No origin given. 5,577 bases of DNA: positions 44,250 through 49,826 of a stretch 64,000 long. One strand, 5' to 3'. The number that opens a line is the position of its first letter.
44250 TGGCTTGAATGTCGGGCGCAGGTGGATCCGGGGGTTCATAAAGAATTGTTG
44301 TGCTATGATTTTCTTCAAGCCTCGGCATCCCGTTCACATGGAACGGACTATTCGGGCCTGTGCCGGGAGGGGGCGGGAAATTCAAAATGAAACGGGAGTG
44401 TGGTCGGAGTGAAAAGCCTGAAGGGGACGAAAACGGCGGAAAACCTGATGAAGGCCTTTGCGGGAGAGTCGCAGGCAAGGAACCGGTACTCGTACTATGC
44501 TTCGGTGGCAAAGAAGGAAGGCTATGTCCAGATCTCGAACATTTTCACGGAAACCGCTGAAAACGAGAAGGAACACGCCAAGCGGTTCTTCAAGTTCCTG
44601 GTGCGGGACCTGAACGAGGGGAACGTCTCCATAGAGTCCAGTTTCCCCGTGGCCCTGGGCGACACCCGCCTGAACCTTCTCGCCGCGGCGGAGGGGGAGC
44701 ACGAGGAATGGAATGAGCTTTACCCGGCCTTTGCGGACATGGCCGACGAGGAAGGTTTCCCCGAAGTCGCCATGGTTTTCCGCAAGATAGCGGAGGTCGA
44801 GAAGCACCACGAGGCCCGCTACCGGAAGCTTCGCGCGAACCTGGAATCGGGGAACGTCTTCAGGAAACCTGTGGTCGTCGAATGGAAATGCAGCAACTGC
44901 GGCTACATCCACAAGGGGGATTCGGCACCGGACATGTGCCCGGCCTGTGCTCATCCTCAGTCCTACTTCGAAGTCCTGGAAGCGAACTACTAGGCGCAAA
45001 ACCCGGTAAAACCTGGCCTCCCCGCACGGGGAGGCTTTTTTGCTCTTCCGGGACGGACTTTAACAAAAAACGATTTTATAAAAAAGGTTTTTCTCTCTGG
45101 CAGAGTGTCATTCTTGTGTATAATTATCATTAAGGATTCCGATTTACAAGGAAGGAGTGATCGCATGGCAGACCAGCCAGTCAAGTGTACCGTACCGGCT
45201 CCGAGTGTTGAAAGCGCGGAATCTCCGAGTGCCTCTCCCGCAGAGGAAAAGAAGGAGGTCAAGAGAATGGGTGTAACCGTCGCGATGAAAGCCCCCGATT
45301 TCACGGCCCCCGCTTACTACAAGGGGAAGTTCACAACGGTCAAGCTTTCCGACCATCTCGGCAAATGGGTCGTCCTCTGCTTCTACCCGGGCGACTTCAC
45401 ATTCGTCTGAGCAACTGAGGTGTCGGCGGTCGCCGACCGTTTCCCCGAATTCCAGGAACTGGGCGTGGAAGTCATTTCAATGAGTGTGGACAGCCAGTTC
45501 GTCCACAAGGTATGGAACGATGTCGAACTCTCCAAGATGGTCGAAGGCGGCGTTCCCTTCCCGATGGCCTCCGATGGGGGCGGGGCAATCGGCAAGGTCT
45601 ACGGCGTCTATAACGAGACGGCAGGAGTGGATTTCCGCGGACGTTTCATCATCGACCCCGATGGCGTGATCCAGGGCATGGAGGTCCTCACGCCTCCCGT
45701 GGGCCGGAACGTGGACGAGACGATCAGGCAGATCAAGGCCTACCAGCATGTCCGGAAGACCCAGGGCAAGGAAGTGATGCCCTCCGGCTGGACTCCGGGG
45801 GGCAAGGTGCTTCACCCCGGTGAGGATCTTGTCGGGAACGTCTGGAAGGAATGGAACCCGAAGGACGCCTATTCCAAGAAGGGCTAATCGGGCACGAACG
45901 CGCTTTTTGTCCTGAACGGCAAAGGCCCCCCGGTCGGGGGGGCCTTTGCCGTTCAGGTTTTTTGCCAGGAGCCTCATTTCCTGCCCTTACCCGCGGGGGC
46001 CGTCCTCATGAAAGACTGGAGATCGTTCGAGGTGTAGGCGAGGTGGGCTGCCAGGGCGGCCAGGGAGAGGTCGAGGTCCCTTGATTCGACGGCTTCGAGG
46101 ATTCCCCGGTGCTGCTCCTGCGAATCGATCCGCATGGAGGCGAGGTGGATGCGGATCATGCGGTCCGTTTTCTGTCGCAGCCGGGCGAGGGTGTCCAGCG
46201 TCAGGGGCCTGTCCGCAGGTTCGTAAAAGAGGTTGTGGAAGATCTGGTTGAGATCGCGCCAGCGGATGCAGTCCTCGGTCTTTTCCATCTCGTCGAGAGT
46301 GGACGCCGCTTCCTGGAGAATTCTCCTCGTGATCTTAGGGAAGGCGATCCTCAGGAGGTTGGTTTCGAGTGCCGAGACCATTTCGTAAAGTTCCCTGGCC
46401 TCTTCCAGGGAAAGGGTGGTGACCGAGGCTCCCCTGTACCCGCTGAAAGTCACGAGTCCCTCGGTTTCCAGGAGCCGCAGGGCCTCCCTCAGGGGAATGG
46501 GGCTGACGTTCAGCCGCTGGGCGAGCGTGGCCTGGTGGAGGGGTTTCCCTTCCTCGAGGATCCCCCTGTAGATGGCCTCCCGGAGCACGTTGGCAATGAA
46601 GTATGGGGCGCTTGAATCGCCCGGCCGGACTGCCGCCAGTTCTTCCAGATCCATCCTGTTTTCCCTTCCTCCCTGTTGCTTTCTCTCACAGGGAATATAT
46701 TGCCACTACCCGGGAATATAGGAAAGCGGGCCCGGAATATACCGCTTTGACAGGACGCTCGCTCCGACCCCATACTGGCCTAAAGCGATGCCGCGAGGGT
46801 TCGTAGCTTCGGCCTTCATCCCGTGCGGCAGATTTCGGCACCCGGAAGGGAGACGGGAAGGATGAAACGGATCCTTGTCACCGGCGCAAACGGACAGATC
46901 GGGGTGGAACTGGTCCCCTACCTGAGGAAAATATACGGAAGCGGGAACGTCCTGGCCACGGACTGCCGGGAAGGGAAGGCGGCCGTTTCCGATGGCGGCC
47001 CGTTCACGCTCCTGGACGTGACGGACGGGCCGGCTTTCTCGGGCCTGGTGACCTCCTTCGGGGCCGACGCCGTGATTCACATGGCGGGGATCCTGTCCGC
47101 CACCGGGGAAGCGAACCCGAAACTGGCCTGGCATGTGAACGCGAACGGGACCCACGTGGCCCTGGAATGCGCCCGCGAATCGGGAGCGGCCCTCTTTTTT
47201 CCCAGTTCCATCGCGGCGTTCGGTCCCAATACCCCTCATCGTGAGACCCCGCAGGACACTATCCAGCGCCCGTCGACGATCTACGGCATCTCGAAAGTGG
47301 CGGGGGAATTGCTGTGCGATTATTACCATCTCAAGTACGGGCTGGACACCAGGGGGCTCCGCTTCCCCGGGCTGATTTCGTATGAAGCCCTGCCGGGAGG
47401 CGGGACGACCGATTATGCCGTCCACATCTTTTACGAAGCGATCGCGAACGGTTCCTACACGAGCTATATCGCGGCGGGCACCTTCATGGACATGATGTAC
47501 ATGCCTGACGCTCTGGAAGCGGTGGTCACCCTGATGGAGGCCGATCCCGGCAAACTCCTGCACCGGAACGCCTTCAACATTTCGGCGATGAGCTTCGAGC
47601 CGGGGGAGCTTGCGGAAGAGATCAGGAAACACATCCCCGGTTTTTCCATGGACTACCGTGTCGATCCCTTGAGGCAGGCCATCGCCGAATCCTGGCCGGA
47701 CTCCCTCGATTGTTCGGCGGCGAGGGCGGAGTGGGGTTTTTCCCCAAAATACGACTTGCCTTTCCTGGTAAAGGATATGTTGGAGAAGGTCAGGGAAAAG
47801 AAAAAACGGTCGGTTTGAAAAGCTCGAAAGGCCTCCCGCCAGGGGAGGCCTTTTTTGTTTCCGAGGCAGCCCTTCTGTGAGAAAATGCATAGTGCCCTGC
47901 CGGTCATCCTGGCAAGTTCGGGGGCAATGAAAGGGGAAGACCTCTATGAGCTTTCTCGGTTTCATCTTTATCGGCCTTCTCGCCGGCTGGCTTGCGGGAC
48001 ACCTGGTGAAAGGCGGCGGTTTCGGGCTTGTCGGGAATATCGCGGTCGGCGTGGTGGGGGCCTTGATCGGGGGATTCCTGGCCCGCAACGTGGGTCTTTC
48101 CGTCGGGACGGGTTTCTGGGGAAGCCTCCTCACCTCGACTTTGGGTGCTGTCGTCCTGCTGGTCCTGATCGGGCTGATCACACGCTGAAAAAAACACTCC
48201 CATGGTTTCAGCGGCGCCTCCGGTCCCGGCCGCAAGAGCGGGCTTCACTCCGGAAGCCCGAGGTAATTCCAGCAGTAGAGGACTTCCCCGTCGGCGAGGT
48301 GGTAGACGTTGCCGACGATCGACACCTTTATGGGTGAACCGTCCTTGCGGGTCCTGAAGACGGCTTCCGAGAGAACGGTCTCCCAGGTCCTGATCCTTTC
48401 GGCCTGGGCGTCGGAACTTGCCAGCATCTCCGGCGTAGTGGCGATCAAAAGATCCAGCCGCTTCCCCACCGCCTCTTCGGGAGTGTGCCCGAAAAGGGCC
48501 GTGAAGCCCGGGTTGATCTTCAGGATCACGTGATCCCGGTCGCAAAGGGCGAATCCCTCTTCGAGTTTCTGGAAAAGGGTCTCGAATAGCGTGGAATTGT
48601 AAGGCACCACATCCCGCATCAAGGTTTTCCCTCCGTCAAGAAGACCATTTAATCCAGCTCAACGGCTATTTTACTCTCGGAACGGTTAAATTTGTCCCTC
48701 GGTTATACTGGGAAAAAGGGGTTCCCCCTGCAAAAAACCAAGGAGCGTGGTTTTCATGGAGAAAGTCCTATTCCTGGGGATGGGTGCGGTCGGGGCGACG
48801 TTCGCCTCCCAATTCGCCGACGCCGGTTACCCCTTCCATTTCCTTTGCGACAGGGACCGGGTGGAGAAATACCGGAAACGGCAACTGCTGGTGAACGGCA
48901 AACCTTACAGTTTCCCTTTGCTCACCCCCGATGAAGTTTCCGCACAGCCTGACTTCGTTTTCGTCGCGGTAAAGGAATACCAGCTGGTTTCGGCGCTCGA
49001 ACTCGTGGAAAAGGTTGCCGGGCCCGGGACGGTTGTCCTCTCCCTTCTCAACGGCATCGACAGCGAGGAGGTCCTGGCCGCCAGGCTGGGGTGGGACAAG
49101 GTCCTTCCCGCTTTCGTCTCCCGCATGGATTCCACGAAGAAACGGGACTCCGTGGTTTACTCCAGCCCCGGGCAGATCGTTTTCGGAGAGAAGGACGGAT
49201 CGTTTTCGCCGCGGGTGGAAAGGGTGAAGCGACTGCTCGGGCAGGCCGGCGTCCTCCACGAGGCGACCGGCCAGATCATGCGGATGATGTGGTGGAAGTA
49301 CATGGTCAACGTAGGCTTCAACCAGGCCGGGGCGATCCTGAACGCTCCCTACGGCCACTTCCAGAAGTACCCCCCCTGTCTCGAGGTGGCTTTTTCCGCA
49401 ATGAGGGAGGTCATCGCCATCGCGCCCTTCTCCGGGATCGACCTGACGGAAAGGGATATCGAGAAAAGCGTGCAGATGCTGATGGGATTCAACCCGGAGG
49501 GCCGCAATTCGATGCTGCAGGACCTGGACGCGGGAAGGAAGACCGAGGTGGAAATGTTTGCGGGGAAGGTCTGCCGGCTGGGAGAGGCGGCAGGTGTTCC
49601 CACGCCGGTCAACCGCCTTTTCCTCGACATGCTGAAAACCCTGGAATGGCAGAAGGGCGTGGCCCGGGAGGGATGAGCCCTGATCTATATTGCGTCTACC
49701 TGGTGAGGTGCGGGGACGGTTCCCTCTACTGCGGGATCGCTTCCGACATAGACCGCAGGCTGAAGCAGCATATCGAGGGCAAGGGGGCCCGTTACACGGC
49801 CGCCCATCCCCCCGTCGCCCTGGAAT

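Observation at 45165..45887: Peroxiredoxin interrupted by in-frame TGA at the peroxidatic-Cys codon, with a SECIS-like hairpin 11 nt downstream: likely a selenocysteine Prx mis-split by ORF calling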

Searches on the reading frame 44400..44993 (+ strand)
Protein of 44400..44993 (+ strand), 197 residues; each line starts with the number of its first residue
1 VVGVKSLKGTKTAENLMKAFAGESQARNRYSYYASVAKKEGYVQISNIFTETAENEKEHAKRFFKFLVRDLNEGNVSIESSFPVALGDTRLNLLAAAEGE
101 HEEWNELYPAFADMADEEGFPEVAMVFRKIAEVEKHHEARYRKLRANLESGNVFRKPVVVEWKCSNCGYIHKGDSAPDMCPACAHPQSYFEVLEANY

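Call 42: search_protein_families(library=pfam, proteins=[window:44400-44993:+])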
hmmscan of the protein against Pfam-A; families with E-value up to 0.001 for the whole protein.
window:44400-44993:+ (197 aa): 4 families
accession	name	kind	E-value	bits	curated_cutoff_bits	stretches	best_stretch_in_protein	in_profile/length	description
PF02915.23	Rubrerythrin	-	1.5e-32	113.3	22.8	1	14-144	1-136/137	Rubrerythrin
PF21349.2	RUBY_RBDX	-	4.6e-16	58.4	26.5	1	162-191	1-30/30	Rubrerythrin, rubredoxin-like domain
PF00210.30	Ferritin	-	5.3e-08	33.3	24.5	1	14-149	2-140/142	Ferritin-like domain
PF23458.2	DUF7130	-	5.9e-06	26.5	35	1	136-188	30-81/89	Domain of unknown function (DUF7130)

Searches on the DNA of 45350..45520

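Call 59: search_rna_families(source=window, start=45350, end=45520, threshold=evalue, max_evalue=10)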
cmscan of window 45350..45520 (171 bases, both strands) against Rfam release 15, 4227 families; matches with E-value up to 10: 3.
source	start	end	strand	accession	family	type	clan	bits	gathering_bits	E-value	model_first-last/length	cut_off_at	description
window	45425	45445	-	RF01074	RF_site1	Cis-reg; frameshift_element;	-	14.6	40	2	1-40/40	no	Putative RNA-dependent RNA polymerase ribosomal frameshift site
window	45439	45472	-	RF01329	CRISPR-DR15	Gene; CRISPR;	-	14.1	36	2.9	1-37/37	no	CRISPR RNA direct repeat element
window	45388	45439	-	RF00317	snoZ163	Gene; snRNA; snoRNA; CD-box;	-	12.6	39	4.3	1-90/90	no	Small nucleolar RNA Z163/Z177 family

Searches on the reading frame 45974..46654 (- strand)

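Call 42: search_protein_families(library=pfam, proteins=[window:45974-46654:-])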
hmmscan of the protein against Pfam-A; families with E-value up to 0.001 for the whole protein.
window:45974-46654:- (226 aa): 4 families
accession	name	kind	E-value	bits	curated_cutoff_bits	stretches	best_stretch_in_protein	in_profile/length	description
PF07729.17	FCD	-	6e-17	62.7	24.3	1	88-206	1-124/125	FCD domain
PF00392.27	GntR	-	3e-12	46.5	27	1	20-78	5-64/64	Bacterial regulatory proteins, gntR family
PF01325.25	Fe_dep_repress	-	1.8e-06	28.5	26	1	26-76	11-60/60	Iron dependent repressor, N-terminal DNA binding domain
PF13412.12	HTH_24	-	0.00058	19.8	21.9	0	34-69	14-48/48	Winged helix-turn-helix DNA-binding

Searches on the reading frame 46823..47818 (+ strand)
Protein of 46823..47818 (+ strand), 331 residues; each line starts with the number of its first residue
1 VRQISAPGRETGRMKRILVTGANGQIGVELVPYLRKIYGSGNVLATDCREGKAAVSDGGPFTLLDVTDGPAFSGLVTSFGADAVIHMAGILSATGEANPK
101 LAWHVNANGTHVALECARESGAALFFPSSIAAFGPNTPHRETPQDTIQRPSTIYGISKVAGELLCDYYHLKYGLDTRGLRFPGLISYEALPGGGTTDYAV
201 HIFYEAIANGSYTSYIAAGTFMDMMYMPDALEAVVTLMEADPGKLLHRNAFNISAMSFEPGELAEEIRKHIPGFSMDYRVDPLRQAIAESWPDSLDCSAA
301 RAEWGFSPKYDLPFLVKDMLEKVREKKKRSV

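Call 42: search_protein_families(library=pfam, proteins=[window:46823-47818:+])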
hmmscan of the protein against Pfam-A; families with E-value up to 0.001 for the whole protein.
window:46823-47818:+ (331 aa): 5 families
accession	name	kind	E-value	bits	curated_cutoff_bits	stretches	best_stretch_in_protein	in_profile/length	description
PF01370.27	Epimerase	-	3.3e-29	102.4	20.9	1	17-241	1-229/240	NAD dependent epimerase/dehydratase family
PF16363.11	GDP_Man_Dehyd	-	3.2e-14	53.6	27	1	18-178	1-177/332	GDP-mannose 4,6 dehydratase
PF04321.23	RmlD_sub_bind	-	7.4e-14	51.9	27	1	16-164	2-135/287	RmlD substrate binding domain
PF01073.25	3Beta_HSD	-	2.7e-09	36.9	22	1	18-139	1-126/280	3-beta hydroxysteroid dehydrogenase/isomerase family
PF07993.18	NAD_binding_4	-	5.9e-05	22.8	20.1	1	82-218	90-241/258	Male sterility protein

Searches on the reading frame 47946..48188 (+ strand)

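Call 42: search_protein_families(library=pfam, proteins=[window:47946-48188:+])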
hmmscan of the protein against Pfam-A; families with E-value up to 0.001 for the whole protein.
window:47946-48188:+ (80 aa): 1 family
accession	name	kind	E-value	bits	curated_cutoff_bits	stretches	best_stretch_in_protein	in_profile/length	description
PF04226.18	Transgly_assoc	-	1.6e-12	47.9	25.3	1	32-80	1-49/49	Transglycosylase associated protein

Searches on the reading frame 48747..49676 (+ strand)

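Call 42: search_protein_families(library=pfam, proteins=[window:48747-49676:+])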
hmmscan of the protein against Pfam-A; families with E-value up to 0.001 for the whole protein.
window:48747-49676:+ (309 aa): 3 families
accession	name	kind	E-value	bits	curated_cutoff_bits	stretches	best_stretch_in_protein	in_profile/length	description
PF08546.17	ApbA_C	-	1e-31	110.3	22.7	1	177-300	2-125/125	Ketopantoate reductase PanE/ApbA C terminal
PF02558.23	ApbA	-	2e-24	86.3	22.2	1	8-150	2-149/150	Ketopantoate reductase PanE/ApbA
PF03807.23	F420_oxidored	-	2.6e-06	28.4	21.6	1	6-103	1-94/94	NADP oxidoreductase coenzyme F420-dependent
